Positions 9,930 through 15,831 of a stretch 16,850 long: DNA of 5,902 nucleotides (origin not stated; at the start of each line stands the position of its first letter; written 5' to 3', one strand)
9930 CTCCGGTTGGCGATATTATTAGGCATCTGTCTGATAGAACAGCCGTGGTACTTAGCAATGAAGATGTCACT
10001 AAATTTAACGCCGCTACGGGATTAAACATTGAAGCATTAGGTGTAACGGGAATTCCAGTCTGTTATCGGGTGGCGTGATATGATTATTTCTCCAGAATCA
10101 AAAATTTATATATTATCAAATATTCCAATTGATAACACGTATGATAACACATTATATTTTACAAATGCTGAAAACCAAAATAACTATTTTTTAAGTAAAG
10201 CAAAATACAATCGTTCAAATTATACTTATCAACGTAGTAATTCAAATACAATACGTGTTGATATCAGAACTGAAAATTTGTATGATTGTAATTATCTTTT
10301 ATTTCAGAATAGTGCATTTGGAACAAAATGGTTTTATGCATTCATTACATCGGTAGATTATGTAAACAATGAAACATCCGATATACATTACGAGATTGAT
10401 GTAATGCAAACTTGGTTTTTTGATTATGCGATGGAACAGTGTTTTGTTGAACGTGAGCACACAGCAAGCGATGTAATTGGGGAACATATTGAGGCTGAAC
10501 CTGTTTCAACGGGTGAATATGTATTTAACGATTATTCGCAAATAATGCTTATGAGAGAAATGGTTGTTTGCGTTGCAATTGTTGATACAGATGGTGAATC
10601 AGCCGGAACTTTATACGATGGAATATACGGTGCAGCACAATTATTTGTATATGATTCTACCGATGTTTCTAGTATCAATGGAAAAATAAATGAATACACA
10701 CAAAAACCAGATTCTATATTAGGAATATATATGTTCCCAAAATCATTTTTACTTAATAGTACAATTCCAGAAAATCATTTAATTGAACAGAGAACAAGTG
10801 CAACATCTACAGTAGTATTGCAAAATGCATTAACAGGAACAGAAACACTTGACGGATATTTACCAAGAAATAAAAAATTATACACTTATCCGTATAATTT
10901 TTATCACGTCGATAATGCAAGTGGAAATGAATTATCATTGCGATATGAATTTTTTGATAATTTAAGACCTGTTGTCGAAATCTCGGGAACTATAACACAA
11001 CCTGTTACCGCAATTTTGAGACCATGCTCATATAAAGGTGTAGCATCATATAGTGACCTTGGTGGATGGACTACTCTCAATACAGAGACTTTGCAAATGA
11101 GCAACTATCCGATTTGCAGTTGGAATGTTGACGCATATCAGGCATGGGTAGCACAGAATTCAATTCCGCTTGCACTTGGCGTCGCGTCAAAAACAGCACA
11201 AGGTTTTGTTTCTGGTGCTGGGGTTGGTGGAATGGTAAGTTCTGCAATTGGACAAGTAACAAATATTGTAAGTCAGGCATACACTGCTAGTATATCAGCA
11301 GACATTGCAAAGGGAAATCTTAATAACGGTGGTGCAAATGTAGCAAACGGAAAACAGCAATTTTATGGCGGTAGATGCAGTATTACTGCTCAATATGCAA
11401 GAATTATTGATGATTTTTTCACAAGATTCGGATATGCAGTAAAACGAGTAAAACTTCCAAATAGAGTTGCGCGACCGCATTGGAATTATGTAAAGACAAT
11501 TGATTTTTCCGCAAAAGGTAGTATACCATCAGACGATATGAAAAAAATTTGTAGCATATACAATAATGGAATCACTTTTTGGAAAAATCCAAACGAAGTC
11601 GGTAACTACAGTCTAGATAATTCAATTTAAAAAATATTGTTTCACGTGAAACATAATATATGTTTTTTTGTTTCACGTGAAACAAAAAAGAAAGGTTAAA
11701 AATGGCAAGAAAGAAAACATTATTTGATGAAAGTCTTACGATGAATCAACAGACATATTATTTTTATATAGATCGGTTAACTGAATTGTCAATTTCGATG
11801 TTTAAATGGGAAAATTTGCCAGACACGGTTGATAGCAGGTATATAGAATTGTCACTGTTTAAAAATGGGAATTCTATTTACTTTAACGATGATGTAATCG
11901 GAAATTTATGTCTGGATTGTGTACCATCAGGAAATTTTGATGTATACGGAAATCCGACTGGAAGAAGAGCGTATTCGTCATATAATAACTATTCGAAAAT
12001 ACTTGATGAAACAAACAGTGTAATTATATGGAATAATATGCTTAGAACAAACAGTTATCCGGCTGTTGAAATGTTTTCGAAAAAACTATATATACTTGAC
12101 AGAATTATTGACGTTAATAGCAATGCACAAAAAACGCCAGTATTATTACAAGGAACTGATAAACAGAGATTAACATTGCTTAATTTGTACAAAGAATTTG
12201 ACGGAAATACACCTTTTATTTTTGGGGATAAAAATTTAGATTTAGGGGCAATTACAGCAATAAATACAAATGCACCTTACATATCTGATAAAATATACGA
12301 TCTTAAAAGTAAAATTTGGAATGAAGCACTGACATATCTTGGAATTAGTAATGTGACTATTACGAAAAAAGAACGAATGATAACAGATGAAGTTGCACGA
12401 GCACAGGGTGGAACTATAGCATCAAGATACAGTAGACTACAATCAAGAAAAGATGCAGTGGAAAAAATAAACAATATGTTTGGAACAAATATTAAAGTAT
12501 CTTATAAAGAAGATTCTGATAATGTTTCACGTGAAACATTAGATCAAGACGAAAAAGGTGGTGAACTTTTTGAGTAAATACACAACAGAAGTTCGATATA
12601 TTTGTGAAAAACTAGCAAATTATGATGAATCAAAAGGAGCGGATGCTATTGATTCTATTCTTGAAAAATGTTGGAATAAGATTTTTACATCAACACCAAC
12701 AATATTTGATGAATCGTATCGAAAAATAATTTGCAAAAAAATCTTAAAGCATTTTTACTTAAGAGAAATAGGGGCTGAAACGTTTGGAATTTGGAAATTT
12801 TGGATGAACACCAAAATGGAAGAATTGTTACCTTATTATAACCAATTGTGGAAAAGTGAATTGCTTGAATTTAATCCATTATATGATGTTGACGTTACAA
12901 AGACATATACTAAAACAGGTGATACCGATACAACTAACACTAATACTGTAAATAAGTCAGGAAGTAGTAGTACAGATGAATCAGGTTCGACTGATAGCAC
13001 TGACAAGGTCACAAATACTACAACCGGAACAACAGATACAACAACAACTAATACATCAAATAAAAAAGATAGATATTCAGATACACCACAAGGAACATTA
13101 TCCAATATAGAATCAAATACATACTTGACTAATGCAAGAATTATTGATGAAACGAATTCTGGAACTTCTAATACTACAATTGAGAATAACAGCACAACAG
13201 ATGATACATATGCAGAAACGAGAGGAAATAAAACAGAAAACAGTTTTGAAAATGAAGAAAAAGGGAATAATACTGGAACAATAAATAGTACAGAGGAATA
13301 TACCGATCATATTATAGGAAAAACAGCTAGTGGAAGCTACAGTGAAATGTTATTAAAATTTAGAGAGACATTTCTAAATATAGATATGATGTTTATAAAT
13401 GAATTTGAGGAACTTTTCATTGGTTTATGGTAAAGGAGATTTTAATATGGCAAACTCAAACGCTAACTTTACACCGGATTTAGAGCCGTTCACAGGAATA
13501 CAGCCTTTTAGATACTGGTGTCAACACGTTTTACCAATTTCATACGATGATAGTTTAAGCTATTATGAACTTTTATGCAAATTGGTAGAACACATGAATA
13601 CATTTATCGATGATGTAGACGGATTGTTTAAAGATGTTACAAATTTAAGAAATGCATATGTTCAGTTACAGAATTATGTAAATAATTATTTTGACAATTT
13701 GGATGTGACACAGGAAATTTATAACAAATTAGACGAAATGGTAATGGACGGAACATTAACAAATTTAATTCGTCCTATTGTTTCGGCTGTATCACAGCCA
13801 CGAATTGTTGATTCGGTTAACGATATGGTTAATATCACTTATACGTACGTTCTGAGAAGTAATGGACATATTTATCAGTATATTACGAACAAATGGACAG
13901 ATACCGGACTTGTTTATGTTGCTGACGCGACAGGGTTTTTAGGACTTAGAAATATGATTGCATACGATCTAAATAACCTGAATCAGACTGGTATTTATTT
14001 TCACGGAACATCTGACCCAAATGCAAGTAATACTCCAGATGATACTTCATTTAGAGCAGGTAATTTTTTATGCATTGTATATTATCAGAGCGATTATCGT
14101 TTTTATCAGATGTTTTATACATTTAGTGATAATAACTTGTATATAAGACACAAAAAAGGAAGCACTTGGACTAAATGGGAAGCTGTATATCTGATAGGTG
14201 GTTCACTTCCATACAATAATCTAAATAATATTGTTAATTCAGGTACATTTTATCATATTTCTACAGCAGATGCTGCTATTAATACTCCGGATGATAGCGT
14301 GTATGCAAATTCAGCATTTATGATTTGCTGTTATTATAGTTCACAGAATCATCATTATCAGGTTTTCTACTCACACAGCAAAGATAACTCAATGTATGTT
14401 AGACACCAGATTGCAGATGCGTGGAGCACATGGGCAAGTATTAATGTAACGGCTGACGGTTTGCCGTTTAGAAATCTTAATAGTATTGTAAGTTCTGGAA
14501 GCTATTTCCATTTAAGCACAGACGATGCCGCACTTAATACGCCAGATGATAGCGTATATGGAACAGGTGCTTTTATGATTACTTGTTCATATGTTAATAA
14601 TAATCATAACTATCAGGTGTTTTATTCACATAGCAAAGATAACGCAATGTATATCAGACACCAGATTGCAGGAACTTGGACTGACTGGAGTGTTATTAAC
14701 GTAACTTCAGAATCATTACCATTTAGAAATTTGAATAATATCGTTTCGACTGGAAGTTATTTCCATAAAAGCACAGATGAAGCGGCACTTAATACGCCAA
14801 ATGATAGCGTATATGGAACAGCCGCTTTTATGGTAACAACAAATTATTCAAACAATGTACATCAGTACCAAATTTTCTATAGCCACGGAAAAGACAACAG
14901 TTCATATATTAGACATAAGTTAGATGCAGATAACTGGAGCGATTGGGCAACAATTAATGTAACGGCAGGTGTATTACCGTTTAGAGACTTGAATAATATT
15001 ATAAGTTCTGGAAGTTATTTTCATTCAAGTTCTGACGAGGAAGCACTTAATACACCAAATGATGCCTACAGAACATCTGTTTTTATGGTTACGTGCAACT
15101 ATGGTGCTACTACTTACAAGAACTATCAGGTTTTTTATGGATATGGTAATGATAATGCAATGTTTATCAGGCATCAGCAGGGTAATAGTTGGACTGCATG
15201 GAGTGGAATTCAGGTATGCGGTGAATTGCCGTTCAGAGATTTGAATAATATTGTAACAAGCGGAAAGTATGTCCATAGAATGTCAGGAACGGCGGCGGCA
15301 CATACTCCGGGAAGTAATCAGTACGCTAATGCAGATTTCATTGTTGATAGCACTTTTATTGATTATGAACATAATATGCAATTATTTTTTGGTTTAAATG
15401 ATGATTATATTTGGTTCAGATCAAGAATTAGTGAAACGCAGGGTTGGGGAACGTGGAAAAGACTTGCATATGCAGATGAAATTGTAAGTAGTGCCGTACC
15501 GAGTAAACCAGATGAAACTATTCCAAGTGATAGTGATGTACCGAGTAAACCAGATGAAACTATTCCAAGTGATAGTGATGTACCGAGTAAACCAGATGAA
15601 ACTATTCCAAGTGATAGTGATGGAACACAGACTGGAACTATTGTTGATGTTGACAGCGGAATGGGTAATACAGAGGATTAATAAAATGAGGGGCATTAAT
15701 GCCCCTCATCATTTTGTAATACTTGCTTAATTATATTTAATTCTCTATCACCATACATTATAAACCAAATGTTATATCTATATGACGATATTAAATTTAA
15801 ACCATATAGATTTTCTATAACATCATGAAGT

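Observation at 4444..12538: A 16-bp palindrome, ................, recurs 8 times and always precedes start codons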

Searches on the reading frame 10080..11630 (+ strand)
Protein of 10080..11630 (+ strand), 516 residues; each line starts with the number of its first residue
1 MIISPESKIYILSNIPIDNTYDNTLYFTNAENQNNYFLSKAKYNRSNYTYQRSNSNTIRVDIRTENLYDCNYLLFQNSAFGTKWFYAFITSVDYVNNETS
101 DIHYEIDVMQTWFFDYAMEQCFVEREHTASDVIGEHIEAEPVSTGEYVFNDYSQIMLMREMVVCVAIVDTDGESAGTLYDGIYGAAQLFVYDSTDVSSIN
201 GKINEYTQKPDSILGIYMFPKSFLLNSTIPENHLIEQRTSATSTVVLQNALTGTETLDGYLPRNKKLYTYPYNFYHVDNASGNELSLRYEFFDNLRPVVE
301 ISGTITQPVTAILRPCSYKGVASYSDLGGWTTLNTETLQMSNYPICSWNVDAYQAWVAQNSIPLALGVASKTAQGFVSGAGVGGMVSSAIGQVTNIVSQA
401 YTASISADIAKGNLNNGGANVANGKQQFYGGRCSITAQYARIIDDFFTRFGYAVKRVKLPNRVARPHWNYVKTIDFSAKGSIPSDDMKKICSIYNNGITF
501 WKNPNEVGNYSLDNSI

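Call 9: search_protein_families(library=phrogs, proteins=[window:10080-11630:+])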
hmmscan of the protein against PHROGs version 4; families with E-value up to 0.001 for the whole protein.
window:10080-11630:+ (516 aa): 5 families
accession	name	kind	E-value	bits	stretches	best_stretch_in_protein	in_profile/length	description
phrog_2248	-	tail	1.9e-64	219.4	1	7-515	5-584/590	tail protein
phrog_16740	-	tail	9.4e-14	52.5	1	421-514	295-395/399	tail protein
phrog_9205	-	unknown function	1.2e-12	47.4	2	347-505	970-1133/1144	-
phrog_16615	-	other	2.9e-11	43.8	1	11-167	6-170/529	peptidase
phrog_30532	-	tail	1.9e-06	27.9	1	7-115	29-138/520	tail protein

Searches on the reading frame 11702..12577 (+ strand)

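Call 9: search_protein_families(library=phrogs, proteins=[window:11702-12577:+])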
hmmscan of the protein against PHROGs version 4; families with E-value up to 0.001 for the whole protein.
window:11702-12577:+ (291 aa): 1 family
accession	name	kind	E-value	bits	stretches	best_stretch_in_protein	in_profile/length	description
phrog_2038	-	connector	1.9e-73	248.6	1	9-285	13-305/314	upper collar connector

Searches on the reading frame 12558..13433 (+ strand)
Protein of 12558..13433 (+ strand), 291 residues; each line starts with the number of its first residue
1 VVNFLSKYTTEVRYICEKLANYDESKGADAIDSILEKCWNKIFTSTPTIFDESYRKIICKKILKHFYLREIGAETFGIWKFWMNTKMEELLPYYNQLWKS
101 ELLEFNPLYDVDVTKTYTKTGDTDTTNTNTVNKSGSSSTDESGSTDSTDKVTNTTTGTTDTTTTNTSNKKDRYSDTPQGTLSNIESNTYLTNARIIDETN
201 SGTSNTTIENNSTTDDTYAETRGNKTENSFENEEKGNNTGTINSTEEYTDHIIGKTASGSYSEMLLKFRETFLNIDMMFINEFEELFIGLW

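Call 9: search_protein_families(library=phrogs, proteins=[window:12558-13433:+])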
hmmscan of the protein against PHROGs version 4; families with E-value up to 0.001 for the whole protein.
window:12558-13433:+ (291 aa): 2 families
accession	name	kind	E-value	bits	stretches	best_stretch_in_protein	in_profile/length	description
phrog_3225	-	connector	2.3e-40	140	1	32-291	39-263/263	adaptor Ad4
phrog_5472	-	tail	2e-15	57.8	1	5-291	1-264/264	lower collar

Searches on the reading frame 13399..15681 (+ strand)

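Call 9: search_protein_families(library=phrogs, proteins=[window:13399-15681:+])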
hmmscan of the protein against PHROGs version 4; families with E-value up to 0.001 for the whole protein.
window:13399-15681:+ (760 aa): 3 families
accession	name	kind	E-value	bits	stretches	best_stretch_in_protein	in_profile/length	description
phrog_3971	-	unknown function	9.1e-24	85.1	3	358-437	101-181/331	-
phrog_2665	-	head and packaging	0.00022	21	0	360-439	49-120/642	virion structural protein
phrog_4224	-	unknown function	0.00035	21.6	0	417-466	33-82/119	-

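Call 19: search_protein_families(library=pfam, max_evalue=0.01, proteins=[window:13399-15681:+])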
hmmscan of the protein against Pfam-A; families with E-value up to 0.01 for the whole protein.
window:13399-15681:+ (760 aa): 0 families
